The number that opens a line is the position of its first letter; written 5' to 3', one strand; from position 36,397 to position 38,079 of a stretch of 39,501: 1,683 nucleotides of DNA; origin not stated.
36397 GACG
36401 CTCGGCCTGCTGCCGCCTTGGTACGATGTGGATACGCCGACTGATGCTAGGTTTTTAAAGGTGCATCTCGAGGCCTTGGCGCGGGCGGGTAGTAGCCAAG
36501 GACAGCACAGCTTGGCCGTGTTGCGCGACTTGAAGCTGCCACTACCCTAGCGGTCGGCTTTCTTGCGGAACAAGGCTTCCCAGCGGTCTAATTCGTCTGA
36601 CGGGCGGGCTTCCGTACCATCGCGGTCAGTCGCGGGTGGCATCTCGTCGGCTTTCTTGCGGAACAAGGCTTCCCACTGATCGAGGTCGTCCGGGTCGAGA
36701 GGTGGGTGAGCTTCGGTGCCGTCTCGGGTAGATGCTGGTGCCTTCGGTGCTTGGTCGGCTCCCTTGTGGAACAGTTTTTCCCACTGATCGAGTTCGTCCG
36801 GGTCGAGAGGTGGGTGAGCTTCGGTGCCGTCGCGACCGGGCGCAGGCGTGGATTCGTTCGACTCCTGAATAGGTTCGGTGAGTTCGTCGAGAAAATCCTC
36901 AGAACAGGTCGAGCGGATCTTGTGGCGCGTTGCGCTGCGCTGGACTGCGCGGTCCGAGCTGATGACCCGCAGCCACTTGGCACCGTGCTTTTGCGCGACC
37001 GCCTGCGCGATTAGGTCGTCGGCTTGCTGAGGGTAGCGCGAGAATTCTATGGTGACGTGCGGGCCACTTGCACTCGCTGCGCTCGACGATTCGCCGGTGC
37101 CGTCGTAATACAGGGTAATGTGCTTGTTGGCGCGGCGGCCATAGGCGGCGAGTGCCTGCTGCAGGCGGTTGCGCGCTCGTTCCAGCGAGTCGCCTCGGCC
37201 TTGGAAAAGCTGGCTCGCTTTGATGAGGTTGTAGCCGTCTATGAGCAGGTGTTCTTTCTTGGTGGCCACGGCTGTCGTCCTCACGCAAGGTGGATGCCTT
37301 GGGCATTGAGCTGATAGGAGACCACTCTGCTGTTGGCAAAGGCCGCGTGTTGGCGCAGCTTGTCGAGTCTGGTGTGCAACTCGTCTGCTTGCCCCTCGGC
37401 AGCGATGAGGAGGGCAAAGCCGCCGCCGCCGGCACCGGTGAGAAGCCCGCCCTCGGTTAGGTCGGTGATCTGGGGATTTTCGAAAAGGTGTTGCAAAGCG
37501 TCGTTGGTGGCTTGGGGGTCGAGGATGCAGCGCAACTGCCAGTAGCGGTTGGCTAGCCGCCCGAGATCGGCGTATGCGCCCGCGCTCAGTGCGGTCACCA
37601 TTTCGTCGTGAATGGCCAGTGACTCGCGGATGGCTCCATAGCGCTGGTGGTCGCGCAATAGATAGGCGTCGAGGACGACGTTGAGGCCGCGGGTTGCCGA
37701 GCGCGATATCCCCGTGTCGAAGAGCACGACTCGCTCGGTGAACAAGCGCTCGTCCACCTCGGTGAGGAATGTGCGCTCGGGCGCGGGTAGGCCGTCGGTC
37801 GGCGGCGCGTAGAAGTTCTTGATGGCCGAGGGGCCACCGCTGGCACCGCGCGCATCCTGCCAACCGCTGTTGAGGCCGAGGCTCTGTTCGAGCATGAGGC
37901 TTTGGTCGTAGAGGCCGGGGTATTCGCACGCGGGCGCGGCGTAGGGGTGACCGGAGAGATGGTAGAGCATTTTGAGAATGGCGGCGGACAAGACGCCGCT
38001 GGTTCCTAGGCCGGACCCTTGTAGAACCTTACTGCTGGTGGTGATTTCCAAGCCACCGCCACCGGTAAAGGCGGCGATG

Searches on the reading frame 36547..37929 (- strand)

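Call 8: search_protein_families(library=pfam, proteins=[window:36547-37929:-])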
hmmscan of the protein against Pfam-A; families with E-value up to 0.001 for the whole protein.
window:36547-37929:- (460 aa): 1 family
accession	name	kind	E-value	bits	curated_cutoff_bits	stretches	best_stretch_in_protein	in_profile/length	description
PF05991.17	NYN_YacP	-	9.2e-22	78.2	24.6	1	228-387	1-165/166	YacP-like NYN domain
